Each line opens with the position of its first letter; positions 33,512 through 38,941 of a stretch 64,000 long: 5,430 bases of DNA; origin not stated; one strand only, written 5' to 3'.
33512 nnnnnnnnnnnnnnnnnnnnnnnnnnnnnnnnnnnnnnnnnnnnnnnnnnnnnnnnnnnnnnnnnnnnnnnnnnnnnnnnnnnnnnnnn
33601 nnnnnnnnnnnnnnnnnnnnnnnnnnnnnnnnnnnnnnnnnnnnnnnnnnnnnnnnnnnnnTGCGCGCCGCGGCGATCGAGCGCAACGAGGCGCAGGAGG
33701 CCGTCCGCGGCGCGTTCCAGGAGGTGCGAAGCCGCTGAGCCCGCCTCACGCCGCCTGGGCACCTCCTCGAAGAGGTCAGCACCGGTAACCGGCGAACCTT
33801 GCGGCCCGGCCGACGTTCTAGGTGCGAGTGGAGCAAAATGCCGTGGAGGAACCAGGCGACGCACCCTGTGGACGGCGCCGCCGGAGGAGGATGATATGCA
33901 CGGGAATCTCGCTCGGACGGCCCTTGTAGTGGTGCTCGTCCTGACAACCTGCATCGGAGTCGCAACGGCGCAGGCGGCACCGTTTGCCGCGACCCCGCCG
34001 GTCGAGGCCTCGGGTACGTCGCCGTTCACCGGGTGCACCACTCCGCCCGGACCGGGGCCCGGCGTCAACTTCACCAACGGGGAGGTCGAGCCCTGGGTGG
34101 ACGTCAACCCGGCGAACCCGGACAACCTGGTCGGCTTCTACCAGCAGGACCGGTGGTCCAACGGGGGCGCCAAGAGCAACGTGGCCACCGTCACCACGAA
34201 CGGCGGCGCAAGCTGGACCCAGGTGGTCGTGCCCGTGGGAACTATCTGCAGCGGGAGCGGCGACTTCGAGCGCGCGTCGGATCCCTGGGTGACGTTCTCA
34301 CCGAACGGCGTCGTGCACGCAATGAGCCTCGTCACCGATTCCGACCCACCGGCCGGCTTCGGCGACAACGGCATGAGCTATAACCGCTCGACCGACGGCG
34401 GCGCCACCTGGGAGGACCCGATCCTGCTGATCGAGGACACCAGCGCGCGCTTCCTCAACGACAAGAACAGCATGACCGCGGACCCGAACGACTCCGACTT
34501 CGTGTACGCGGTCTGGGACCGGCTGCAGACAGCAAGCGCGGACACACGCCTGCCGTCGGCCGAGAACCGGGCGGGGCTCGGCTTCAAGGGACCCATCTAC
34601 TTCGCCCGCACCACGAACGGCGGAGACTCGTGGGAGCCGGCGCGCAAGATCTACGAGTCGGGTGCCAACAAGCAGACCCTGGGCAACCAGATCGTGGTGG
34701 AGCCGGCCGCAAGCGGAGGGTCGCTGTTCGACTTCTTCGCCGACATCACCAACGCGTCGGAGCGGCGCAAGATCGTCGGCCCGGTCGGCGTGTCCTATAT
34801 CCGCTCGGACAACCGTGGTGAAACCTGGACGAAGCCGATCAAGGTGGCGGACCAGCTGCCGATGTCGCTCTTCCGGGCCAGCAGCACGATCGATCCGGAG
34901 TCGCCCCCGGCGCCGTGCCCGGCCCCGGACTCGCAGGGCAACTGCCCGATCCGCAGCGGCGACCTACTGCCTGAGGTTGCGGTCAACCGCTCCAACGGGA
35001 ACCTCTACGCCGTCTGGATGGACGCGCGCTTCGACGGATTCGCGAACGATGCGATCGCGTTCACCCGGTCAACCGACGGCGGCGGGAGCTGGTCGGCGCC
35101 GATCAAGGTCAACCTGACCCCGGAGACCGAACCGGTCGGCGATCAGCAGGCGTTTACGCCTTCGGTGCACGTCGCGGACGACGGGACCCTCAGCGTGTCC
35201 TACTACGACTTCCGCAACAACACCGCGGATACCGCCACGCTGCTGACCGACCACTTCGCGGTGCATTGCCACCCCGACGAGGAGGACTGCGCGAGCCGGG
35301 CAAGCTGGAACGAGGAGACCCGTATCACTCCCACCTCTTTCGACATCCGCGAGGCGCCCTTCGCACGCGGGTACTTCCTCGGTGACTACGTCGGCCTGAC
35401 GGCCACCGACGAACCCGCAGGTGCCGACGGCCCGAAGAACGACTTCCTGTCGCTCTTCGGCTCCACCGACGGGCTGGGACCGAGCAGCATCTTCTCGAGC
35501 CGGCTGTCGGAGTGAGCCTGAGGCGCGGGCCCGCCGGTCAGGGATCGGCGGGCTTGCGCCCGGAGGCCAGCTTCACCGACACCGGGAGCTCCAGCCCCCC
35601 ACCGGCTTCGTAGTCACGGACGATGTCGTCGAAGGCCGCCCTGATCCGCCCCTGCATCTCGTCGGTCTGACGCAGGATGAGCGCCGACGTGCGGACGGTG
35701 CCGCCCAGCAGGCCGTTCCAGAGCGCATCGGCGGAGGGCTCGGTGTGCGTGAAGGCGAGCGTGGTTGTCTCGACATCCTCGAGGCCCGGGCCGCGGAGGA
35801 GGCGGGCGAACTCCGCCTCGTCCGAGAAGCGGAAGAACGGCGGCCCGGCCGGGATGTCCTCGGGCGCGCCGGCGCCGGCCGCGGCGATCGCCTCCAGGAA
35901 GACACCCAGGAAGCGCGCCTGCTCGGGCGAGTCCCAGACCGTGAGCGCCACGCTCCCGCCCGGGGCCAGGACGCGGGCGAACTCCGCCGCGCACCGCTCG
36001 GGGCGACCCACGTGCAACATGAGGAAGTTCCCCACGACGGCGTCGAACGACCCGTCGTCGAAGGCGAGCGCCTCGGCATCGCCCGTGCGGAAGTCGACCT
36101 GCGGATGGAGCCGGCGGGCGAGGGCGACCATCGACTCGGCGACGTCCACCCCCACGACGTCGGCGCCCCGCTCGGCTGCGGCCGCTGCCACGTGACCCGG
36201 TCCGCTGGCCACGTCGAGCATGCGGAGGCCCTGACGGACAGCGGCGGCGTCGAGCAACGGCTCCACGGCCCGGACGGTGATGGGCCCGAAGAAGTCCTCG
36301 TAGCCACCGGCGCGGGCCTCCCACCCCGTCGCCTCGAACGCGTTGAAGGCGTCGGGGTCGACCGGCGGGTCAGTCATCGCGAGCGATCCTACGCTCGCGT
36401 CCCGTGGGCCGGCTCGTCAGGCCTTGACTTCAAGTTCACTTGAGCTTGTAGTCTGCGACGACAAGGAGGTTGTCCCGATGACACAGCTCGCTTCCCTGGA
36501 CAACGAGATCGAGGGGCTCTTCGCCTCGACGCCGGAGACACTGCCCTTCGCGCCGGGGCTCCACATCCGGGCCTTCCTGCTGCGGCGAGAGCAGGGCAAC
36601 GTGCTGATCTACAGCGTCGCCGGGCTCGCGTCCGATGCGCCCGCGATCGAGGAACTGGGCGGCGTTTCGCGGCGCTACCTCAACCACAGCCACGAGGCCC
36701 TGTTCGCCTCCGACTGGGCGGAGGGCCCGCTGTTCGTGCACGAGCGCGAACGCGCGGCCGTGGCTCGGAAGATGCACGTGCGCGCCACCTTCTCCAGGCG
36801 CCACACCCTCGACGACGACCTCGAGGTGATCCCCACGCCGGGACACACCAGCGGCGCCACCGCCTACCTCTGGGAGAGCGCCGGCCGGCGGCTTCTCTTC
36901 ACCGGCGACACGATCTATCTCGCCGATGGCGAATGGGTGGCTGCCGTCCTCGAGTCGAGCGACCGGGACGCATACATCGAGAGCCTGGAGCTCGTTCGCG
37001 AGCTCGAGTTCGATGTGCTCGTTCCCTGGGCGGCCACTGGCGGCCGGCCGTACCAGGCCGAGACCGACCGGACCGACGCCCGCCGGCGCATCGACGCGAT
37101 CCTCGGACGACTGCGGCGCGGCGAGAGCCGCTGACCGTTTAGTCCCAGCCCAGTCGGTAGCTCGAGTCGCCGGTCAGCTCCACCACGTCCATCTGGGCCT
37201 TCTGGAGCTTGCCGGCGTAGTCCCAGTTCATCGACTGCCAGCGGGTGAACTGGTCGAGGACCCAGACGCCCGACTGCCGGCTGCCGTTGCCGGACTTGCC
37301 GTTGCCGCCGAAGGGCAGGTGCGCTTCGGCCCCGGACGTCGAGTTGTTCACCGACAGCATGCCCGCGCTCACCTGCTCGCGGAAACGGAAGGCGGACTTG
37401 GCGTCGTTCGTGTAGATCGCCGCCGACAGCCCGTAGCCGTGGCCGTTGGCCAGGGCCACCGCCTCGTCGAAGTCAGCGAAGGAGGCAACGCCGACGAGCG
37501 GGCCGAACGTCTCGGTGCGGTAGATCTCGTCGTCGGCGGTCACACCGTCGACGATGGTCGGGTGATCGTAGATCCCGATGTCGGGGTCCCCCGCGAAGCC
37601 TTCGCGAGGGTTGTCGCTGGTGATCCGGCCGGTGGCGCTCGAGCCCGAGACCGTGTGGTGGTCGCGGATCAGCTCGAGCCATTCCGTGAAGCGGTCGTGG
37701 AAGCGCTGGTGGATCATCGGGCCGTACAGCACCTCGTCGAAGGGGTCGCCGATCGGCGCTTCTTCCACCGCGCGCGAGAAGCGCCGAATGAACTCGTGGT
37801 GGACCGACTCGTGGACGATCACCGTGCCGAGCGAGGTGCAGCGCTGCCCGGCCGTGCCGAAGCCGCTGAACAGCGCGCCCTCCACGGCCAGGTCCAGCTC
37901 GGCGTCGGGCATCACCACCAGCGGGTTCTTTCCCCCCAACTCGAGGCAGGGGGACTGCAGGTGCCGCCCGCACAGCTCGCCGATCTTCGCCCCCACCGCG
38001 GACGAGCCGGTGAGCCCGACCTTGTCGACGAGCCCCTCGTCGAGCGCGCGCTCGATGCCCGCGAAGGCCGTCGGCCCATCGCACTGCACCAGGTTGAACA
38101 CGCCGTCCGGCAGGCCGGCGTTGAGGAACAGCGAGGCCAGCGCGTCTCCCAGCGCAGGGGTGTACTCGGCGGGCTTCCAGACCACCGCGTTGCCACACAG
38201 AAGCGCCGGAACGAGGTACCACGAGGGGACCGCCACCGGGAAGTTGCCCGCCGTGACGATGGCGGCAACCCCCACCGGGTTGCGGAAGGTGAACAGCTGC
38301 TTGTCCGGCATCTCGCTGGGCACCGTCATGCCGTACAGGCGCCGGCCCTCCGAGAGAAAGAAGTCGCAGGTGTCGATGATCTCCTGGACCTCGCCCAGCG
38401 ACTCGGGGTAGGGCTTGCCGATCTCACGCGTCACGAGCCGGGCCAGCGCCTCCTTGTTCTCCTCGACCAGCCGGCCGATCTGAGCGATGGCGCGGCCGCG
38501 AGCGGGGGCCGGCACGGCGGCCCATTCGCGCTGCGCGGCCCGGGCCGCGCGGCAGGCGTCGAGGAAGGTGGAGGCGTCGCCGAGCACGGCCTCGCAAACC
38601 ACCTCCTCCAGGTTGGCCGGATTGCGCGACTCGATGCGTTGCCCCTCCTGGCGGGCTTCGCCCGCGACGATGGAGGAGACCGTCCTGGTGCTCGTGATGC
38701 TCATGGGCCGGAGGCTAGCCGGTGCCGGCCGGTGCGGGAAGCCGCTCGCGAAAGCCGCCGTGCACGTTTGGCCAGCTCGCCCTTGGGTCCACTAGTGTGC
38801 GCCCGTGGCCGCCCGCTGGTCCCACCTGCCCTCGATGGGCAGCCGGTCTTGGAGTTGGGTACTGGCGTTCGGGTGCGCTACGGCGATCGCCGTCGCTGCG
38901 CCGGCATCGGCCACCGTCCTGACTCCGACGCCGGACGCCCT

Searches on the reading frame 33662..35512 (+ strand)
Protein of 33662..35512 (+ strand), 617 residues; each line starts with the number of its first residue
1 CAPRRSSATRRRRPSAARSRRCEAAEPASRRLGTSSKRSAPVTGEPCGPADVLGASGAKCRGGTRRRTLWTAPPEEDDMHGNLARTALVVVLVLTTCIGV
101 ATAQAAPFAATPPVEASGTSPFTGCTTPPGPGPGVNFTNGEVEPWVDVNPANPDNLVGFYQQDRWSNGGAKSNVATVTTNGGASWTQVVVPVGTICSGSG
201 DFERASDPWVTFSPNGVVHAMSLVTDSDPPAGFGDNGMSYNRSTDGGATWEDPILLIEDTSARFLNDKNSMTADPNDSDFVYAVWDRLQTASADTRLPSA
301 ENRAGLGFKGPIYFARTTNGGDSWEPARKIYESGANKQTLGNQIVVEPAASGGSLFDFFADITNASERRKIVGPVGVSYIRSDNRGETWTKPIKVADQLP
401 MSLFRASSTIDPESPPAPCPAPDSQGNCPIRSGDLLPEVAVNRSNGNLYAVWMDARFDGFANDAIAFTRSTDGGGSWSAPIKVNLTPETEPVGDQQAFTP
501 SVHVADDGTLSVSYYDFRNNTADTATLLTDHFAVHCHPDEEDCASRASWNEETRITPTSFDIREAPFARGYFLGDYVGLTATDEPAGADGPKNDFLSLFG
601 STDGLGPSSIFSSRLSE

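Call 54: search_protein_families(library=pfam, proteins=[window:33662-35512:+], max_evalue=0.0001)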
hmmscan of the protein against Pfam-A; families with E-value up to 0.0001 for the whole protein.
window:33662-35512:+ (617 aa): 2 families
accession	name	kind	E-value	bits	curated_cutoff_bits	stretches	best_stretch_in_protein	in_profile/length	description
PF13088.12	BNR_2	-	3.9e-11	43.3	31.4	0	312-398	20-103/277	BNR repeat-like domain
PF02012.26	BNR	-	4e-06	26.5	27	0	243-251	3-11/12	BNR/Asp-box repeat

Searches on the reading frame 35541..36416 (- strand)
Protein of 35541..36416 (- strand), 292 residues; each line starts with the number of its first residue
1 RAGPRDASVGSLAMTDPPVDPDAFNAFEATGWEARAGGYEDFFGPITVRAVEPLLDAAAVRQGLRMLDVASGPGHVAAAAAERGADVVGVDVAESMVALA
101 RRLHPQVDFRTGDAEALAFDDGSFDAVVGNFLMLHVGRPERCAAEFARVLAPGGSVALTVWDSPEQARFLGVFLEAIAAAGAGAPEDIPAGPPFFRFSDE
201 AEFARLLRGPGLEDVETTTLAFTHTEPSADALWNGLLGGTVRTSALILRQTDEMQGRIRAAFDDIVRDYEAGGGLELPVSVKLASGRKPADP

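Call 54: search_protein_families(library=pfam, proteins=[window:35541-36416:-], max_evalue=0.0001)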
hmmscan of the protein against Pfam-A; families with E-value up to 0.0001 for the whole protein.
window:35541-36416:- (292 aa): 7 families
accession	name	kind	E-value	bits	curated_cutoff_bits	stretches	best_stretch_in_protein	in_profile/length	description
PF08241.18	Methyltransf_11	-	1.2e-22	80.8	21.2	1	67-157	1-94/95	Methyltransferase domain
PF13649.12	Methyltransf_25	-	3e-21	76.4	27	1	67-154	2-97/97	Methyltransferase domain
PF13847.12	Methyltransf_31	-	2.4e-14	53.7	27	1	62-159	3-110/145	Methyltransferase domain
PF13489.12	Methyltransf_23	-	3.3e-13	50.1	27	1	60-215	20-162/164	Methyltransferase domain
PF08242.18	Methyltransf_12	-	3.1e-12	47.5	30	1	67-155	1-97/98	Methyltransferase domain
PF01209.24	Ubie_methyltran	-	5.6e-11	42.7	20.1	1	56-158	41-151/233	ubiE/COQ5 methyltransferase family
PF01728.25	FtsJ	-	2.1e-05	24.9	24.1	0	58-121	16-82/181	FtsJ-like methyltransferase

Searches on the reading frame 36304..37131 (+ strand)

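Call 54: search_protein_families(library=pfam, proteins=[window:36304-37131:+], max_evalue=0.0001)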
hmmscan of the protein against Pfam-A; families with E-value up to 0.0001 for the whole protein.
window:36304-37131:+ (276 aa): 1 family
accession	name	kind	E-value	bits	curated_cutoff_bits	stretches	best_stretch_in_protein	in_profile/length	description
PF00753.33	Lactamase_B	-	8.6e-09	36.1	22.7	1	148-241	96-194/196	Metallo-beta-lactamase superfamily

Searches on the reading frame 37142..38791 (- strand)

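Call 54: search_protein_families(library=pfam, proteins=[window:37142-38791:-], max_evalue=0.0001)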
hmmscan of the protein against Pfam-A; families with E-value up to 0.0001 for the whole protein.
window:37142-38791:- (550 aa): 1 family
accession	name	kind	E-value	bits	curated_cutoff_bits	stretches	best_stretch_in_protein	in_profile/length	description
PF00171.27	Aldedh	-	6.9e-130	434.1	23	1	49-520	5-460/461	Aldehyde dehydrogenase family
